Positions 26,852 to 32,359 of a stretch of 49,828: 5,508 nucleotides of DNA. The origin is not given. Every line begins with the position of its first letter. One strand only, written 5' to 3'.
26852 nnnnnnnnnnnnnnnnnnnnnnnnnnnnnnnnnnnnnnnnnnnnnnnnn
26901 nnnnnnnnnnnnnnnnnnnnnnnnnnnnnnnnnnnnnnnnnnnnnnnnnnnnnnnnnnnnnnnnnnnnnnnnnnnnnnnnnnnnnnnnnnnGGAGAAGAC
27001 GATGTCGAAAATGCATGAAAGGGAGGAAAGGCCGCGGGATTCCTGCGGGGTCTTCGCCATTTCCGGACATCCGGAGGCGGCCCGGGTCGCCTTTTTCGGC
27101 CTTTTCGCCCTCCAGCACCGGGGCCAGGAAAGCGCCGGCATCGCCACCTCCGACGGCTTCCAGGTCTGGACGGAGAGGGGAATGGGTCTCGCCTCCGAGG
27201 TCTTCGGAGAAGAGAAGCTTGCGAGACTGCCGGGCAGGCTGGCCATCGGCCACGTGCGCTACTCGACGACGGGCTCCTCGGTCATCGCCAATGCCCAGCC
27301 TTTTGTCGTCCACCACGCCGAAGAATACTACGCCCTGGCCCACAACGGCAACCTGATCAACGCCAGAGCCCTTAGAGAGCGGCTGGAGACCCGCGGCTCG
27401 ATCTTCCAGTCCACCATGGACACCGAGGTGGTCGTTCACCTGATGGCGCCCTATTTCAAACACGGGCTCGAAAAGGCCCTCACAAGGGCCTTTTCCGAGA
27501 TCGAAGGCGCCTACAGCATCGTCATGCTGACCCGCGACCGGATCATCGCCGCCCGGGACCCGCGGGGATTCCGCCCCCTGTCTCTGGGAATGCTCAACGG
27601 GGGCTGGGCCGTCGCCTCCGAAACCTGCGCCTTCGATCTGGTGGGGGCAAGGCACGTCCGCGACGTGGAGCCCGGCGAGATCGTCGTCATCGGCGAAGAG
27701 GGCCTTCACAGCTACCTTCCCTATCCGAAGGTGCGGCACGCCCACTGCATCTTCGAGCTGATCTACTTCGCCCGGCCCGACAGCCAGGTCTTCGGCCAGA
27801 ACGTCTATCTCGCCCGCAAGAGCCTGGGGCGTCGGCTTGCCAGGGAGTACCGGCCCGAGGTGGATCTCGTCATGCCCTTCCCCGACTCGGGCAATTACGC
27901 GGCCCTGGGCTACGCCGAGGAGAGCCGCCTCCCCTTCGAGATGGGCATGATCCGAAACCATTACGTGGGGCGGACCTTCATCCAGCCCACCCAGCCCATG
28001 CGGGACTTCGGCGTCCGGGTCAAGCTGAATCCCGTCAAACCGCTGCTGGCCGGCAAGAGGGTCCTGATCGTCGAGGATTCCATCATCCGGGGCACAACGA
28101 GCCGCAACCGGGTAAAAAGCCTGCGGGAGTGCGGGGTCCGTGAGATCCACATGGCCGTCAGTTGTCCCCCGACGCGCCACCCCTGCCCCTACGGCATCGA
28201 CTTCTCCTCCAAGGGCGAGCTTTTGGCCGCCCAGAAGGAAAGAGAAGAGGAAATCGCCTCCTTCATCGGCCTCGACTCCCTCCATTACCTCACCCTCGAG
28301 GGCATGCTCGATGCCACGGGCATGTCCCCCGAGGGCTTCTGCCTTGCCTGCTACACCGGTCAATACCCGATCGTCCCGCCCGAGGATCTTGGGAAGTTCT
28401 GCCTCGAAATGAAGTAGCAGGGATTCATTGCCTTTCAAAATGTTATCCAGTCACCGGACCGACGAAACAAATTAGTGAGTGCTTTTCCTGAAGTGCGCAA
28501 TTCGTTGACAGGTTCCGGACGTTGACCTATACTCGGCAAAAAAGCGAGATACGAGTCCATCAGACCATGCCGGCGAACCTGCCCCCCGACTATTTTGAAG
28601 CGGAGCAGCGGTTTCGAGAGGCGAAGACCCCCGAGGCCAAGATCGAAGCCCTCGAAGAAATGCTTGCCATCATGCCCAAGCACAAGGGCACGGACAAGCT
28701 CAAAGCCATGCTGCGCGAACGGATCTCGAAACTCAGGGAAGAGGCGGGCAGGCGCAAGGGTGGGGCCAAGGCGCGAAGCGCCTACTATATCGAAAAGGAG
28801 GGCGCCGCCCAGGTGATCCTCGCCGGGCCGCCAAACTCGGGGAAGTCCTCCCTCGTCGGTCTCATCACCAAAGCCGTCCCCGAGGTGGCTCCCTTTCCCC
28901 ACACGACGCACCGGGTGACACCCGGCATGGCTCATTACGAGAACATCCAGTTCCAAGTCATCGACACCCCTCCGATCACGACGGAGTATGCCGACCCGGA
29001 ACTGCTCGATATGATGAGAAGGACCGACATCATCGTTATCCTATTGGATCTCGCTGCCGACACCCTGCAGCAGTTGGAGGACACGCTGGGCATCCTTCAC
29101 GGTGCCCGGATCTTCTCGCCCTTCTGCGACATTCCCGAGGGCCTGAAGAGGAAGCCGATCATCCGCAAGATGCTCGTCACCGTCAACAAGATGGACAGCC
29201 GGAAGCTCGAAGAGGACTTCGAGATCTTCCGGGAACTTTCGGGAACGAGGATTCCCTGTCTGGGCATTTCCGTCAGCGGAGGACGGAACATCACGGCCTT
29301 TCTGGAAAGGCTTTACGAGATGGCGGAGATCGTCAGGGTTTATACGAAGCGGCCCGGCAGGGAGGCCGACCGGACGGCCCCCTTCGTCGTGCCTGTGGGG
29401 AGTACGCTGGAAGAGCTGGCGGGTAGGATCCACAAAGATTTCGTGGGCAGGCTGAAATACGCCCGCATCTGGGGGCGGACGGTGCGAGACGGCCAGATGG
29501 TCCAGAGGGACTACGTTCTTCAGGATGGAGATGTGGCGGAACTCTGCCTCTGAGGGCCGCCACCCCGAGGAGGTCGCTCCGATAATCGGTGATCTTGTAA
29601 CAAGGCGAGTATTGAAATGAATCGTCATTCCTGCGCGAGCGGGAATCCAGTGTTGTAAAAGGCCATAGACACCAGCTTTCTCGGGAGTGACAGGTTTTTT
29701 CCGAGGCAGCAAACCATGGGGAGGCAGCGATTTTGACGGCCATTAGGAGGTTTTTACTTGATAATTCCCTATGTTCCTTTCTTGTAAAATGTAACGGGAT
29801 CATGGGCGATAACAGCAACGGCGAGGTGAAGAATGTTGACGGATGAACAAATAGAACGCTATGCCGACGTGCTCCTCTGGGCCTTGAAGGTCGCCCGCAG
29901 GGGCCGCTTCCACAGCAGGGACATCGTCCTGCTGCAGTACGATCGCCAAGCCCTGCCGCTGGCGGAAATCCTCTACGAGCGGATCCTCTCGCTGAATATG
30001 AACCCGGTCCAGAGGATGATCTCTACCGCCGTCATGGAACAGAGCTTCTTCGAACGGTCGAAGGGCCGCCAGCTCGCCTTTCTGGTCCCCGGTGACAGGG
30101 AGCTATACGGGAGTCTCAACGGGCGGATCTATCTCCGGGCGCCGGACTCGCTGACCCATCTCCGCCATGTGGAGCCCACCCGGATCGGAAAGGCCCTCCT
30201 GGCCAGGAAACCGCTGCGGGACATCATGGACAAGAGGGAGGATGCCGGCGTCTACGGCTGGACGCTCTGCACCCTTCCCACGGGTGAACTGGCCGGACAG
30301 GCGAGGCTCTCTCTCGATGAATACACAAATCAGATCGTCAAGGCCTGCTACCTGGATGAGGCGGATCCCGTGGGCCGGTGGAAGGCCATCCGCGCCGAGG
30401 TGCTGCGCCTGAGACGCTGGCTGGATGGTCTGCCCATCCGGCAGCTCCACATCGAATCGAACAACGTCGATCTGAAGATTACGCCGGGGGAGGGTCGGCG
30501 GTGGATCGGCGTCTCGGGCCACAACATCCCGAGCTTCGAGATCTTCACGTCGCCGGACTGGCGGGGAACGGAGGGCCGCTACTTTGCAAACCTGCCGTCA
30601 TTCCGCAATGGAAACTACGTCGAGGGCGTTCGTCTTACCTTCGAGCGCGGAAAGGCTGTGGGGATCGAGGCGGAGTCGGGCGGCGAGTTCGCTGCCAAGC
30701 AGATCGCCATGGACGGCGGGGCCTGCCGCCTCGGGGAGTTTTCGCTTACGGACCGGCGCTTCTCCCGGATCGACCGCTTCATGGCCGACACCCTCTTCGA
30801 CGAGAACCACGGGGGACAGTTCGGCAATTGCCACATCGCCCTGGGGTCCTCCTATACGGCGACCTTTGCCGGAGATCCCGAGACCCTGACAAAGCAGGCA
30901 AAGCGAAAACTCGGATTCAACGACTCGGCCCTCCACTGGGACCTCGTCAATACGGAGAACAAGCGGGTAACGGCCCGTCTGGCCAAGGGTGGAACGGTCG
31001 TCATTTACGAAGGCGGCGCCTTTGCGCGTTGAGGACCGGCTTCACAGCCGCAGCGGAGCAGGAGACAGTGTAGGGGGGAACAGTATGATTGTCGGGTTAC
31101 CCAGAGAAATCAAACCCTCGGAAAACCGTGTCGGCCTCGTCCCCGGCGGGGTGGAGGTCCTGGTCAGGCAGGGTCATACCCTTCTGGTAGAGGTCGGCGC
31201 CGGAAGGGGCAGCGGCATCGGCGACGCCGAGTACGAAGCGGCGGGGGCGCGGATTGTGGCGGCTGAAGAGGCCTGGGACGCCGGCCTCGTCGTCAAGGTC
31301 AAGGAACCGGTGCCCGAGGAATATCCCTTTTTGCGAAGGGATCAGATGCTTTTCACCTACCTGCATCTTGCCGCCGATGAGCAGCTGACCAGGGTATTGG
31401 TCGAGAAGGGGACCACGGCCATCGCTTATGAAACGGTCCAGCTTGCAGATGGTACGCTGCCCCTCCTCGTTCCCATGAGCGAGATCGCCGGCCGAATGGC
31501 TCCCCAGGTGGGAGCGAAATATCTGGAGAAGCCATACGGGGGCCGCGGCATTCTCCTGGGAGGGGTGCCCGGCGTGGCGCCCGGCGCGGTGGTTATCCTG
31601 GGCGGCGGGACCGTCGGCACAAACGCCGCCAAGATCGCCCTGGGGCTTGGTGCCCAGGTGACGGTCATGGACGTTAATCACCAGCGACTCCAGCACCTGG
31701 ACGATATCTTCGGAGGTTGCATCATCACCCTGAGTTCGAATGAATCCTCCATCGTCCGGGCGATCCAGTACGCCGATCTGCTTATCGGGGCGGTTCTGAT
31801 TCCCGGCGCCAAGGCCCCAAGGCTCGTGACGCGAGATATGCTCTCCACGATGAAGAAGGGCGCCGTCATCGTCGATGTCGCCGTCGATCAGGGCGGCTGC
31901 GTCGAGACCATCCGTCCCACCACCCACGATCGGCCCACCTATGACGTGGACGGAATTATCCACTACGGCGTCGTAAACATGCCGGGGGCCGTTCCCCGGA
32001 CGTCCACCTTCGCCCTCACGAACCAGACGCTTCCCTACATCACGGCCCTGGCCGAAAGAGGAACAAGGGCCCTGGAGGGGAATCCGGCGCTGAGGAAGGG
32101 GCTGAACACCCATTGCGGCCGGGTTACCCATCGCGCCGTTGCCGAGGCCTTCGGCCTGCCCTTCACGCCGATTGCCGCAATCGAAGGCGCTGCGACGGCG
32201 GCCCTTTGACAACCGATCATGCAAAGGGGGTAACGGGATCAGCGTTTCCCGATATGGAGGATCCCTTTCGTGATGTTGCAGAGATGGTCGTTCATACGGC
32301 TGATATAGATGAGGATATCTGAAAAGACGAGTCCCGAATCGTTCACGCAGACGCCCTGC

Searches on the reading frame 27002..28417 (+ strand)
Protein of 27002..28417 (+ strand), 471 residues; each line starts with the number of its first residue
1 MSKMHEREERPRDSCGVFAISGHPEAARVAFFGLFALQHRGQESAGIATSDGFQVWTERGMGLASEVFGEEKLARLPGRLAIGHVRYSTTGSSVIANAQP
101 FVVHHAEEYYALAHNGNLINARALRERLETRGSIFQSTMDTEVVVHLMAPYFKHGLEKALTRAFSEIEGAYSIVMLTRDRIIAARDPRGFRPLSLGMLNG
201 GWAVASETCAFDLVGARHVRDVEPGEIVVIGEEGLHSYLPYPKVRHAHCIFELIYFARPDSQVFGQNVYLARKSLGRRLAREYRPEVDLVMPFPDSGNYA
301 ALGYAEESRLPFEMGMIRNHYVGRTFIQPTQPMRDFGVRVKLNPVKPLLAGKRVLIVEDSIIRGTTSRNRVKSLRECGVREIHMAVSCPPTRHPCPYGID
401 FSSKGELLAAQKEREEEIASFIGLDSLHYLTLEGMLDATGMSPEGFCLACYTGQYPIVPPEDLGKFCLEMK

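Call 8: search_protein_families(library=pfam, proteins=[window:27002-28417:+])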
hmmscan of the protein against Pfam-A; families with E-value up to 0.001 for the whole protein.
window:27002-28417:+ (471 aa): 4 families
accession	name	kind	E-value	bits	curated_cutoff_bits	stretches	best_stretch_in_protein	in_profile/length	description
PF13537.11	GATase_7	-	9e-20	71.4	25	1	93-211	8-121/123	Glutamine amidotransferase domain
PF13522.11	GATase_6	-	1.7e-19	70.6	27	1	78-207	10-130/130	Glutamine amidotransferase domain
PF13230.11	GATase_4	-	5.3e-07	29.3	23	1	79-123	72-116/272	Glutamine amidotransferases class-II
PF00156.33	Pribosyltran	-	2e-05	24.4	26.3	1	344-388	80-124/158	Phosphoribosyl transferase domain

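Call 16: find_encoding_contigs(protein=window:27002-28417:+, flank=3000, max_places=6)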
Protein window:27002-28417:+ (471 aa): no gene with exactly this product is on record in the collection.

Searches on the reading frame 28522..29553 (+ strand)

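Call 25: search_protein_families(library=pfam, proteins=[window:28522-29553:+], max_evalue=0.00001)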
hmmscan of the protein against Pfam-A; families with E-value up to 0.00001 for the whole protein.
window:28522-29553:+ (343 aa): 3 families
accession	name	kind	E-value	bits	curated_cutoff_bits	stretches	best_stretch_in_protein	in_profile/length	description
PF01926.29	MMR_HSR1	-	5.7e-14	52.6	21.9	1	97-187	1-94/113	50S ribosome-binding GTPase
PF02824.27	TGS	-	4.9e-13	49.4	22.2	1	271-342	1-59/60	TGS domain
PF02421.24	FeoB_N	-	3.4e-07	30.4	27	1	97-152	2-57/156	Ferrous iron transport protein B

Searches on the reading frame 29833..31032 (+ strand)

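Call 25: search_protein_families(library=pfam, proteins=[window:29833-31032:+], max_evalue=0.00001)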
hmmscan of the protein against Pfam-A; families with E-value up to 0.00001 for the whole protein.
window:29833-31032:+ (399 aa): 1 family
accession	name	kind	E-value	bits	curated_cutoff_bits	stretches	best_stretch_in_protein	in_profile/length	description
PF02073.20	Peptidase_M29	-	6.8e-102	341.8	27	1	4-397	2-406/406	Thermophilic metalloprotease (M29)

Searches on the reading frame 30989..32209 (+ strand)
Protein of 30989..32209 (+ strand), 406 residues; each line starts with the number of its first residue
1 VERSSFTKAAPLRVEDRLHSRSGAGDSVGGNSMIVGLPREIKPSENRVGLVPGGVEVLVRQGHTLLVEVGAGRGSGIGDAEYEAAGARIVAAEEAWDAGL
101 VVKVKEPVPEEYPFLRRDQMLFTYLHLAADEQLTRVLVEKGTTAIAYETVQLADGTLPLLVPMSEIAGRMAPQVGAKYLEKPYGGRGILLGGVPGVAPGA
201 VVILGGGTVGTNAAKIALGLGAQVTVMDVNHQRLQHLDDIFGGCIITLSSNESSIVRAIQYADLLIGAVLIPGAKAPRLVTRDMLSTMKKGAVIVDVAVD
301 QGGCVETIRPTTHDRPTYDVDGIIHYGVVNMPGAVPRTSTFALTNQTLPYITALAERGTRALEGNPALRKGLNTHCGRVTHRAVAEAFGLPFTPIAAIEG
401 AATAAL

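Call 25: search_protein_families(library=pfam, proteins=[window:30989-32209:+], max_evalue=0.00001)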
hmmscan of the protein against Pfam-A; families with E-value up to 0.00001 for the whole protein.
window:30989-32209:+ (406 aa): 3 families
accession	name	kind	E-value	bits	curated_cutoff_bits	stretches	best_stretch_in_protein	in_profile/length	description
PF01262.27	AlaDh_PNT_C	-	8e-88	293.9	23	1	171-381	1-213/214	Alanine dehydrogenase/PNT, C-terminal domain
PF05222.21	AlaDh_PNT_N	-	1.4e-44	152.1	30.4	1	36-167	1-136/136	Alanine dehydrogenase/PNT, N-terminal domain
PF02826.25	2-Hacid_dh_C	-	2.3e-06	27.5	25.1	0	200-298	38-127/178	D-isomer specific 2-hydroxyacid dehydrogenase, NAD binding domain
